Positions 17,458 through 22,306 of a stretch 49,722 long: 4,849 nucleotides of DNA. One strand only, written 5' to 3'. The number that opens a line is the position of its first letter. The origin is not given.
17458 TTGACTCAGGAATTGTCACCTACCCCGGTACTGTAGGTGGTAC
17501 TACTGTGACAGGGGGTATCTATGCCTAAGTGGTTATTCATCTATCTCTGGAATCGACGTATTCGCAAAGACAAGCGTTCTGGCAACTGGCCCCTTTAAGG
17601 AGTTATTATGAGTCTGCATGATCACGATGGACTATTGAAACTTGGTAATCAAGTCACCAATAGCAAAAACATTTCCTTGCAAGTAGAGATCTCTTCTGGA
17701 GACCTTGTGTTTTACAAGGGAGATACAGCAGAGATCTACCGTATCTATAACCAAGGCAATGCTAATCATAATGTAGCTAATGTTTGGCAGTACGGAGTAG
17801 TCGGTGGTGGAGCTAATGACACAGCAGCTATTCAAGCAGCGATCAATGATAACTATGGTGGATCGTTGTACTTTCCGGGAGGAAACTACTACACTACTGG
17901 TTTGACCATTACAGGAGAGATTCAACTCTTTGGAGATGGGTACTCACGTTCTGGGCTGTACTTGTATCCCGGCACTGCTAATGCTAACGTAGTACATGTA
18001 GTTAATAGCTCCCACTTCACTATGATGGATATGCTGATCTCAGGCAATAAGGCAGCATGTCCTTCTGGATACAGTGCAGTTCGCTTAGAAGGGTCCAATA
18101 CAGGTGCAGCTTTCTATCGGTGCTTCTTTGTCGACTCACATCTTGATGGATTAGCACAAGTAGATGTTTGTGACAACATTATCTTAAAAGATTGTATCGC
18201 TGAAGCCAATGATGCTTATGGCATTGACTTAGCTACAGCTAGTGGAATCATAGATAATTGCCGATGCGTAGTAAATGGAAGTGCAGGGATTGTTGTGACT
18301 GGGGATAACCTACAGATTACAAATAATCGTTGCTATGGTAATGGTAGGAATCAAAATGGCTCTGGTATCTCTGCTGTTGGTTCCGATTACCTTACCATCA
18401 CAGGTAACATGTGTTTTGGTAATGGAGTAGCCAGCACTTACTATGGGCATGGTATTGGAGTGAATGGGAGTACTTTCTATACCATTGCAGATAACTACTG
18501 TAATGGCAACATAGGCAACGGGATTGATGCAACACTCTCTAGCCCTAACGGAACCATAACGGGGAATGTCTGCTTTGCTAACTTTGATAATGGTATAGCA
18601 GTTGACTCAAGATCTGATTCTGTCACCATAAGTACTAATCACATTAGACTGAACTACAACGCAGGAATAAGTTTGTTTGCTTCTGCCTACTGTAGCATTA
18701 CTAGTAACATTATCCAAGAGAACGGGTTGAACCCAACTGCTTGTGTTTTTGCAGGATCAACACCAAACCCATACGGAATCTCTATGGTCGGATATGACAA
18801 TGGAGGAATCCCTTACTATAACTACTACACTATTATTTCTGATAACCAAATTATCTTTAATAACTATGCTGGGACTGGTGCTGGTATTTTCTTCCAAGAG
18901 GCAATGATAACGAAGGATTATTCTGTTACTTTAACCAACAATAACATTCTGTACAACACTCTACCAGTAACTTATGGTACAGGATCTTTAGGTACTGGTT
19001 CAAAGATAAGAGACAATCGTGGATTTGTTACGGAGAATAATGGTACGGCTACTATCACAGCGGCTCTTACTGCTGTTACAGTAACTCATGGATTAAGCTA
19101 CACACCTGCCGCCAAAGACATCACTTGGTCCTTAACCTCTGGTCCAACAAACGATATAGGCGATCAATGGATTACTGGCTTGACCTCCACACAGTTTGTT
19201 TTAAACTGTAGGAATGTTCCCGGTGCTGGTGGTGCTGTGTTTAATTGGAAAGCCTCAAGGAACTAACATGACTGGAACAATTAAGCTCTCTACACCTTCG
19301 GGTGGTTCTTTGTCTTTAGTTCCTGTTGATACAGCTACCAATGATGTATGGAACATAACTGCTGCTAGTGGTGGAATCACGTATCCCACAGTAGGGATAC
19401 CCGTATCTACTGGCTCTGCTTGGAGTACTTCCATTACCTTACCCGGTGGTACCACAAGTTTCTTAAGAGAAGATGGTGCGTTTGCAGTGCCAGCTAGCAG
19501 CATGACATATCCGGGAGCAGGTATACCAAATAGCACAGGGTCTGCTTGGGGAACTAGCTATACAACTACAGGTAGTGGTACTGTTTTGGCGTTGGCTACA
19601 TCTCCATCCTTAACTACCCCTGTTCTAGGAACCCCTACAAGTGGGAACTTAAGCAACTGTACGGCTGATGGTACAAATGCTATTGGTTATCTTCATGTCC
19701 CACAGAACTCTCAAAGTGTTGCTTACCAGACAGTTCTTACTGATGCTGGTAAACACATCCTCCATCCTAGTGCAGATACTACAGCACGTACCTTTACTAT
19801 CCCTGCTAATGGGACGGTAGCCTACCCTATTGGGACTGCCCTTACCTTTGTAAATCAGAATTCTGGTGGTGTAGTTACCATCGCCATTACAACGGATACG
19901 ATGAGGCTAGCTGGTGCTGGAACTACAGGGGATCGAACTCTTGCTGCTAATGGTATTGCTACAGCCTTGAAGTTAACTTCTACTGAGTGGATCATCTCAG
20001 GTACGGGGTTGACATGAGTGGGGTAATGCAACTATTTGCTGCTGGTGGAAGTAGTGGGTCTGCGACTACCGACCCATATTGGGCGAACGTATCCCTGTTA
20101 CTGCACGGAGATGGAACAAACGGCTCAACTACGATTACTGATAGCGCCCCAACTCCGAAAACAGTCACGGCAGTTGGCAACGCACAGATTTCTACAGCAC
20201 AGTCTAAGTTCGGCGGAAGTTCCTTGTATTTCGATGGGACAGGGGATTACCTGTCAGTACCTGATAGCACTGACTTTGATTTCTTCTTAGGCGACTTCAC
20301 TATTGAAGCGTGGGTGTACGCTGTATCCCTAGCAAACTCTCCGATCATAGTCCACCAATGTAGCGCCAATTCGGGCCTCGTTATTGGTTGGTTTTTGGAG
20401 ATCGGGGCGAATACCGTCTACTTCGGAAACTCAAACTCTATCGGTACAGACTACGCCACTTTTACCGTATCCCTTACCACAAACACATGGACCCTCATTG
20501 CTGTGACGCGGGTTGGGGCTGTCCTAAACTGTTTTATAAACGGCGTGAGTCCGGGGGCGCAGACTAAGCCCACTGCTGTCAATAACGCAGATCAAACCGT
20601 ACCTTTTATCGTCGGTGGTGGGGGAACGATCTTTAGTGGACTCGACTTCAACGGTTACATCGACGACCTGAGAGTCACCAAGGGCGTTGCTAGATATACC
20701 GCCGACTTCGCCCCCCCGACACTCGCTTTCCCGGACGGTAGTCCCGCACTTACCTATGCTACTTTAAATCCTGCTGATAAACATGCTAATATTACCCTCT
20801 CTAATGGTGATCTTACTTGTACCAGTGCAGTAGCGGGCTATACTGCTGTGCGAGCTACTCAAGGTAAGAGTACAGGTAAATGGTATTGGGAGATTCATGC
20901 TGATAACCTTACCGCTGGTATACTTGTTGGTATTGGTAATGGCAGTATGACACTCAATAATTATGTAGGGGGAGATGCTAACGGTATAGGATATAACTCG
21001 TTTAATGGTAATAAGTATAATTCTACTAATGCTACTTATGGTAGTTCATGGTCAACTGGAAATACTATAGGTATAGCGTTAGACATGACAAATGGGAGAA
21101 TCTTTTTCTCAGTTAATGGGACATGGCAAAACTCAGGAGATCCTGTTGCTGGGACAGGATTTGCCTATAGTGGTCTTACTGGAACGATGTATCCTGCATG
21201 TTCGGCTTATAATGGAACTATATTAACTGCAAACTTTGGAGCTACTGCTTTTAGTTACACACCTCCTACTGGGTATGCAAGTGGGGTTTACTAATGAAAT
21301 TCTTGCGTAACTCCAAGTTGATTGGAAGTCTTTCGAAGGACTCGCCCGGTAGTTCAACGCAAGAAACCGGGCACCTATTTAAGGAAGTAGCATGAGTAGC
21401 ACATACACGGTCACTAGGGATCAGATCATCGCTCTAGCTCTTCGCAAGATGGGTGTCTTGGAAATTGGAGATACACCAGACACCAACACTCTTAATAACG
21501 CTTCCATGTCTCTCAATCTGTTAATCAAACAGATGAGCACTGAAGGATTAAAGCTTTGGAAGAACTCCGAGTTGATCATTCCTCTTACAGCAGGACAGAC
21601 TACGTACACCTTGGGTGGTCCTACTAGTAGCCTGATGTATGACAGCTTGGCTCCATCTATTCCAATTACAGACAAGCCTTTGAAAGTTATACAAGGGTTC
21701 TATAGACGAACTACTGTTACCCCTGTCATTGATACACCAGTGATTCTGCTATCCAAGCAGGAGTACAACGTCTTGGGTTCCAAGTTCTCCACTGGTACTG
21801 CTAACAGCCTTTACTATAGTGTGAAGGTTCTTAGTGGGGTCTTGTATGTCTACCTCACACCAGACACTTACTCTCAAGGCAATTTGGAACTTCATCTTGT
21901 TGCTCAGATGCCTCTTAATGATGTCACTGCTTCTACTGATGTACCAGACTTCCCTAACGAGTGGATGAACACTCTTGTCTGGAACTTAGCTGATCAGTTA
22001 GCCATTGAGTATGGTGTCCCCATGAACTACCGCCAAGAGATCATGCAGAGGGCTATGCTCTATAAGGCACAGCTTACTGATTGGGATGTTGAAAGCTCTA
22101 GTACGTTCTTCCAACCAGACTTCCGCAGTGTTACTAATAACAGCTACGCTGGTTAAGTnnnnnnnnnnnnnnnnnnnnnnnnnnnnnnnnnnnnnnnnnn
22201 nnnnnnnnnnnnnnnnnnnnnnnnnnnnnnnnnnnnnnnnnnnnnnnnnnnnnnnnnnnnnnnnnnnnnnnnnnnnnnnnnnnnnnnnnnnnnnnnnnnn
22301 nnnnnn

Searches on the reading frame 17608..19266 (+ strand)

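Call 11: search_protein_families(library=phrogs, proteins=[window:17608-19266:+], max_evalue=0.001)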
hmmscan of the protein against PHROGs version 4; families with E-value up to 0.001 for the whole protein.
window:17608-19266:+ (552 aa): 0 families

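Call 12: search_protein_families(library=pfam, proteins=[window:17608-19266:+], max_evalue=0.01)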
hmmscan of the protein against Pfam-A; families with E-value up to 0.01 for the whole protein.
window:17608-19266:+ (552 aa): 1 family
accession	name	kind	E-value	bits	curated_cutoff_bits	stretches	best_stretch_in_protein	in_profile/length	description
PF13229.12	Beta_helix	-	3.7e-22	79.1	25.9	4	188-337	8-149/158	Right handed beta helix region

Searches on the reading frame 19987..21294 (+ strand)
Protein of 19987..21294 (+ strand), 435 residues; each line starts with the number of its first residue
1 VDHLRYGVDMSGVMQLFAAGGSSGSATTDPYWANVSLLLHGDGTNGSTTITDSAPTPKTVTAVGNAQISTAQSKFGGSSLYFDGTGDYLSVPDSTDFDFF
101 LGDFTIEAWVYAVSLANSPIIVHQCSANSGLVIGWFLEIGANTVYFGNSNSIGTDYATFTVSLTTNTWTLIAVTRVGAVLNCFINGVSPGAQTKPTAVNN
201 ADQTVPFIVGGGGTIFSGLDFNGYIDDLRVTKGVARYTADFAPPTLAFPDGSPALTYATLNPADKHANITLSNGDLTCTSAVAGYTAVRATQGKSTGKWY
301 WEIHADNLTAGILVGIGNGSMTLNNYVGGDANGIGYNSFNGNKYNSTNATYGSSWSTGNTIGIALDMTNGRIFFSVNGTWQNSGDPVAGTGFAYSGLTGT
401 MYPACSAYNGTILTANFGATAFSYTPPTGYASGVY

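Call 11: search_protein_families(library=phrogs, proteins=[window:19987-21294:+], max_evalue=0.001)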
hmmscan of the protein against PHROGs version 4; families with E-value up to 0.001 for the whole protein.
window:19987-21294:+ (435 aa): 13 families
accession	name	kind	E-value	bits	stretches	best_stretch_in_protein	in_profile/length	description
phrog_24074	-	unknown function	1.6e-56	193.1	1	24-258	404-632/892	-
phrog_3545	-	unknown function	2.4e-44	152.7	1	23-260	740-988/1115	-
phrog_13163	-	tail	2.3e-31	109.6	1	55-248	530-717/976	baseplate wedge subunit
phrog_18802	-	head and packaging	3.7e-27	94.4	1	59-250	824-1006/3007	virion structural protein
phrog_10080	-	unknown function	1.8e-25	90.6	1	256-432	14-194/667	-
phrog_701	-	head and packaging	1.8e-24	84.6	1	58-248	4041-4222/6136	virion structural protein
phrog_1469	-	tail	2.6e-23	82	1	46-248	511-705/2607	baseplate wedge subunit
phrog_38322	-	unknown function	5.8e-21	75.9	1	27-250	289-505/506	-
phrog_19601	-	tail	6.1e-21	74.3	1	47-278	630-858/2043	baseplate wedge subunit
phrog_32294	-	tail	3.4e-20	71.4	1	40-296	410-646/2435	baseplate wedge subunit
phrog_19943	-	head and packaging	4.4e-20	72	1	252-431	694-883/1227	virion structural protein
phrog_37978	-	unknown function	1.4e-19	71.4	1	161-435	273-561/564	-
phrog_27411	-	unknown function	2.3e-14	54.3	1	250-431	230-430/439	-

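Call 12: search_protein_families(library=pfam, proteins=[window:19987-21294:+], max_evalue=0.01)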
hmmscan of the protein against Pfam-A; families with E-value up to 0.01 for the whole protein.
window:19987-21294:+ (435 aa): 2 families
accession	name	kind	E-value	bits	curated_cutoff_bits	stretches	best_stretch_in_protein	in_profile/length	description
PF13385.13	Laminin_G_3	-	1.3e-18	68.1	27.6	1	83-232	1-142/151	Concanavalin A-like lectin/glucanases superfamily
PF00622.36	SPRY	-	3.6e-18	66.3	26.3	1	298-419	1-120/121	SPRY domain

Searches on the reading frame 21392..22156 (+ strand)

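Call 11: search_protein_families(library=phrogs, proteins=[window:21392-22156:+], max_evalue=0.001)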
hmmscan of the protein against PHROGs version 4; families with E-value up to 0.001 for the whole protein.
window:21392-22156:+ (254 aa): 1 family
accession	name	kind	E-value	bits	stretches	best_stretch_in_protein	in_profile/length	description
phrog_12985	-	unknown function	1.3e-24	88.3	1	8-212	3-194/238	-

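Call 12: search_protein_families(library=pfam, proteins=[window:21392-22156:+], max_evalue=0.01)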
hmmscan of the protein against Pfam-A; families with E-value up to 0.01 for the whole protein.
window:21392-22156:+ (254 aa): 1 family
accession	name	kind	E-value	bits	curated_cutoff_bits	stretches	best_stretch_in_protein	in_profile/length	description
PF24175.2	SU10_adaptor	-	5.1e-07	30.8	27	1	26-227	15-173/194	SU10 adaptor protein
